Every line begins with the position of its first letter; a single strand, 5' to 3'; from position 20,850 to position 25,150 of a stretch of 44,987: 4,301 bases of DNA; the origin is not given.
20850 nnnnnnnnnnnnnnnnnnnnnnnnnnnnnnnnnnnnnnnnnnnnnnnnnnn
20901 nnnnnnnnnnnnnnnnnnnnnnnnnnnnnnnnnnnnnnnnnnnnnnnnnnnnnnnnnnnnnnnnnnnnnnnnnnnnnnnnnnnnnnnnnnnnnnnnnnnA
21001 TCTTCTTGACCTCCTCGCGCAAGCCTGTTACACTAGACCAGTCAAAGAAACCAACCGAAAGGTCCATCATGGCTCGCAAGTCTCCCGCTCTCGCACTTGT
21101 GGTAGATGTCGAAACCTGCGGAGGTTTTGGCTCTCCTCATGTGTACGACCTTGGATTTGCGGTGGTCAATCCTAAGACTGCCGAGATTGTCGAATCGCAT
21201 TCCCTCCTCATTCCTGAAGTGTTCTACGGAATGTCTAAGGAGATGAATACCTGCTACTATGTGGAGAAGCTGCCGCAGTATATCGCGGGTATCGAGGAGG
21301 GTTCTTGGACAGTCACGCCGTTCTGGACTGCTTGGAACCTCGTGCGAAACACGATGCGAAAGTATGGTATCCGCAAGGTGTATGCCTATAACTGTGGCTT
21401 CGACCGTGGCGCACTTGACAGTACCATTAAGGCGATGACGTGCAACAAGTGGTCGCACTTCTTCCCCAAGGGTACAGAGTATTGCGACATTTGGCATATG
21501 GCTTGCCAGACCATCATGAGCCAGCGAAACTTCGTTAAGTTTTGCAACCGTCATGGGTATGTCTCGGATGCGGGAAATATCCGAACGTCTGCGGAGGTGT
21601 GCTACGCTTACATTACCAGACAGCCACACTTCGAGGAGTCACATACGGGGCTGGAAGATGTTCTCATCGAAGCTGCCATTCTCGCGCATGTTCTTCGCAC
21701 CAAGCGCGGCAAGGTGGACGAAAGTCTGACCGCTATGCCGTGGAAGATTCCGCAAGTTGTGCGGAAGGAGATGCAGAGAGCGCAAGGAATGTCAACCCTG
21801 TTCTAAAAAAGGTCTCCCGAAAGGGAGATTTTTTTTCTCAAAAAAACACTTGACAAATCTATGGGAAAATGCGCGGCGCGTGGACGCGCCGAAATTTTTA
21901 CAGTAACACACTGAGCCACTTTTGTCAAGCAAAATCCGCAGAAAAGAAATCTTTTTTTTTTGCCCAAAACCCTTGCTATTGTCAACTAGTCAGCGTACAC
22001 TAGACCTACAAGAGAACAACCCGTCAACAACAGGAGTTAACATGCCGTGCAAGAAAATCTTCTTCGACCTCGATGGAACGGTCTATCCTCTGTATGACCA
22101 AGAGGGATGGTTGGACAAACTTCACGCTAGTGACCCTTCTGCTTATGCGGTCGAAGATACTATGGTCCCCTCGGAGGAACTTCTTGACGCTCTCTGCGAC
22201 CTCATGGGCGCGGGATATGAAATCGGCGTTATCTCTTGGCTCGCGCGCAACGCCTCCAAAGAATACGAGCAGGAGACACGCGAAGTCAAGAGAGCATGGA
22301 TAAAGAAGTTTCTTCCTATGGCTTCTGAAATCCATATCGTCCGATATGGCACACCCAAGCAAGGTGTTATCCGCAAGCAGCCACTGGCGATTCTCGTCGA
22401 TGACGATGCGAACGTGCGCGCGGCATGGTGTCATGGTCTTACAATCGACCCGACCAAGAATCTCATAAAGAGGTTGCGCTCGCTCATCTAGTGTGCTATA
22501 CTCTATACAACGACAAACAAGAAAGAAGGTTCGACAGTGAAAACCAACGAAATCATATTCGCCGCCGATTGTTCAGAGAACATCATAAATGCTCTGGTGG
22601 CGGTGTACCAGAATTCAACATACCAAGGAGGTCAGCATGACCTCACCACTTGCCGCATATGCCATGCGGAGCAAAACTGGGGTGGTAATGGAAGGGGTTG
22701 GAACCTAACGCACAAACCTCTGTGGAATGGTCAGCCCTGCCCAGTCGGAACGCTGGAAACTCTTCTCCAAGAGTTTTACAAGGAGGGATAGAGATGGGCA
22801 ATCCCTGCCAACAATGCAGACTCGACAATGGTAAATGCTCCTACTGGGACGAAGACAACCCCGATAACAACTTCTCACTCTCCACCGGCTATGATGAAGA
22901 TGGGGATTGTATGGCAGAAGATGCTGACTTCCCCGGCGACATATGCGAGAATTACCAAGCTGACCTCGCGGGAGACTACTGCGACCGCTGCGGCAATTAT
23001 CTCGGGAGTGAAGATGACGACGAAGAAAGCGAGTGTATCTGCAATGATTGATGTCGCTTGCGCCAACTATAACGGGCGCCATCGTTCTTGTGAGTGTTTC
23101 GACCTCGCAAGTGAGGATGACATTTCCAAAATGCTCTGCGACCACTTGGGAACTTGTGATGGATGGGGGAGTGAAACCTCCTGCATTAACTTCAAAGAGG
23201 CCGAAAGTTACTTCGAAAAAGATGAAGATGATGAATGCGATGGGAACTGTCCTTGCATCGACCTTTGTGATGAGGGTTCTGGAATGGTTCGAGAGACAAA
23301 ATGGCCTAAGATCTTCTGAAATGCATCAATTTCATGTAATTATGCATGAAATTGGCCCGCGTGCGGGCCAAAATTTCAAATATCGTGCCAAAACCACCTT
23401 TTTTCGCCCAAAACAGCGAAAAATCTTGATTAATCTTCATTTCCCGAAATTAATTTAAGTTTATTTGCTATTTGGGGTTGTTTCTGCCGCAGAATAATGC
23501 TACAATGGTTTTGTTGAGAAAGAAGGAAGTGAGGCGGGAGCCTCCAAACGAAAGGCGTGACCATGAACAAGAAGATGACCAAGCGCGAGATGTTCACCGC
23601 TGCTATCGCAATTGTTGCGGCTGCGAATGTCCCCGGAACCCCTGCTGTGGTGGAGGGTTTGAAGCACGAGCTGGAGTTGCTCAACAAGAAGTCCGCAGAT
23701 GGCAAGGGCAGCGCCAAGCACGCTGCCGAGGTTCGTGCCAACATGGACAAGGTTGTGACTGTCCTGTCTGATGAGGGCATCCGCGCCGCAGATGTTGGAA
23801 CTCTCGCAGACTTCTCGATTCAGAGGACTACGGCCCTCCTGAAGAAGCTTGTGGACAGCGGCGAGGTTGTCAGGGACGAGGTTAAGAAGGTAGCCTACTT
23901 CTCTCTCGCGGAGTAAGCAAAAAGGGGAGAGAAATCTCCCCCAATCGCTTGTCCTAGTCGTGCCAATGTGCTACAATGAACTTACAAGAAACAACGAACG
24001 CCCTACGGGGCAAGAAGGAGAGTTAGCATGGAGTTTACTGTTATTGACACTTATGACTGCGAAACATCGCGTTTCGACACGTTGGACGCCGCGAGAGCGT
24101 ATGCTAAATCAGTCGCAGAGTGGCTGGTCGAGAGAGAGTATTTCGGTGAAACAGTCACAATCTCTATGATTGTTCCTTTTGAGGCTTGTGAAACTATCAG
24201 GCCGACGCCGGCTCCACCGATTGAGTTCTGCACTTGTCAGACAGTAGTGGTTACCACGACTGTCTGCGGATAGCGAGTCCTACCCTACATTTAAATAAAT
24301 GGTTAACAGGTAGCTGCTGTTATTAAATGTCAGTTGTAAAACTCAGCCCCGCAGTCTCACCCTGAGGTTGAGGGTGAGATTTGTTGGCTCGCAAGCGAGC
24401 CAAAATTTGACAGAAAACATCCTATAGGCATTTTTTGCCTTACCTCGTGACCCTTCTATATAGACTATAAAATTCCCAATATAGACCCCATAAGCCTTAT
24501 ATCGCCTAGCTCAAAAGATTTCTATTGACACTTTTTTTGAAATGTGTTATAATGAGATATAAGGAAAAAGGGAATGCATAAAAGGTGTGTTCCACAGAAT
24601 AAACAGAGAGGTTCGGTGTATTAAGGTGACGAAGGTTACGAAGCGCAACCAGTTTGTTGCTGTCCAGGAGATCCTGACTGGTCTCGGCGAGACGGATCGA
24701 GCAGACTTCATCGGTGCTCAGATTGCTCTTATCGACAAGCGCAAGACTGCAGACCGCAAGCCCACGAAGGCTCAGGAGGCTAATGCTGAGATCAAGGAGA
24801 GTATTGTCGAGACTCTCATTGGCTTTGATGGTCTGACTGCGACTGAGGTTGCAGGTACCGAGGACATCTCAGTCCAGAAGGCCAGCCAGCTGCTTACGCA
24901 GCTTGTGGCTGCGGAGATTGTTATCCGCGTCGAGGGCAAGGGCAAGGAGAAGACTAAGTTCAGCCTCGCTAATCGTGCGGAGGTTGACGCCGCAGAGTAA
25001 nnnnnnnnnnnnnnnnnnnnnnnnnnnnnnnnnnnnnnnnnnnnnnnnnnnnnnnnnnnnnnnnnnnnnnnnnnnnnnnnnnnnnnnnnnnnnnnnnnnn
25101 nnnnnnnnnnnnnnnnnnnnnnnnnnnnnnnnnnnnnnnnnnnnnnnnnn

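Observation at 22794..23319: Two translationally coupled, highly acidic, Cys-rich small proteins: candidate DNA mimics or Zn-binding anti-defence factors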

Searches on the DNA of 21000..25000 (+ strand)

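Call 4: search_dna_similar(query=window:21000-25000:+, collection=phages, mode=near)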
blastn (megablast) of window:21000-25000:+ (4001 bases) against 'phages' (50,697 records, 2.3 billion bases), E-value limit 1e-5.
No match.

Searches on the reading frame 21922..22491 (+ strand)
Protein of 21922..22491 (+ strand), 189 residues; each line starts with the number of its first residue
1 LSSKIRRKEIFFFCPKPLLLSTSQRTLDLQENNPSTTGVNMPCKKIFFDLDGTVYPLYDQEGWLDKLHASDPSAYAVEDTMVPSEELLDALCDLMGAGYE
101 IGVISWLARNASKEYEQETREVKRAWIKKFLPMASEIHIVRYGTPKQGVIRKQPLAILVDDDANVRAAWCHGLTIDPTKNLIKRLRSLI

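Call 6: search_protein_families(library=pfam, proteins=[window:21922-22491:+], max_evalue=1)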
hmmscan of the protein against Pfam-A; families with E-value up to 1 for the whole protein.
window:21922-22491:+ (189 aa): 1 family
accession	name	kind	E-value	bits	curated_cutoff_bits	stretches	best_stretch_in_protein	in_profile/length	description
PF20914.2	DNA_pol_IIIA_C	-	0.2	11.9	22.5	0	161-189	23-51/52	DNA polymerase III subunit alpha, C-terminal domain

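Call 7: search_protein_families(library=phrogs, proteins=[window:21922-22491:+], max_evalue=1)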
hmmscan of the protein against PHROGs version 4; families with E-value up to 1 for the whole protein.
window:21922-22491:+ (189 aa): 3 families
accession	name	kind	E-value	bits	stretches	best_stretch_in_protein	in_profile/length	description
phrog_2643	-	moron, auxiliary metabolic gene and host takeover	4.4e-05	24.2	1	79-169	58-146/182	5'-3' deoxyribonucleotidase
phrog_420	-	unknown function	0.023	15.2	1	79-164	81-160/267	unknown function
phrog_1238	-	moron, auxiliary metabolic gene and host takeover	0.11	13.1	1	42-161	21-114/155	phosphoheptose isomerase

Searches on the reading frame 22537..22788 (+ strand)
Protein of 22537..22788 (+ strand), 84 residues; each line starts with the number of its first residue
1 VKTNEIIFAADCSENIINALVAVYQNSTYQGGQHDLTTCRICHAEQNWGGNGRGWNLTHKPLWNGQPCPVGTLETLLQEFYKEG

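Call 6: search_protein_families(library=pfam, proteins=[window:22537-22788:+], max_evalue=1)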
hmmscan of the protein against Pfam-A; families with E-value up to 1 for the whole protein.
seq(84 aa): 0 families

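Call 7: search_protein_families(library=phrogs, proteins=[window:22537-22788:+], max_evalue=1)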
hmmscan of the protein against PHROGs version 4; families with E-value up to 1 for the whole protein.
seq(84 aa): 2 families
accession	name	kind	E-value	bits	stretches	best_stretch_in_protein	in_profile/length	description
phrog_28703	-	unknown function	0.11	13.6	1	3-23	23-43/73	-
phrog_15491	-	unknown function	0.21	12.5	1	35-51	8-24/38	-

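Call 45: search_protein_families(library=ncbifam, proteins=[window:22537-22788:+], max_evalue=0.01)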
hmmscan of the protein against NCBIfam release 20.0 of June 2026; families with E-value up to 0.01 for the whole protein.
window:22537-22788:+ (84 aa): 0 families
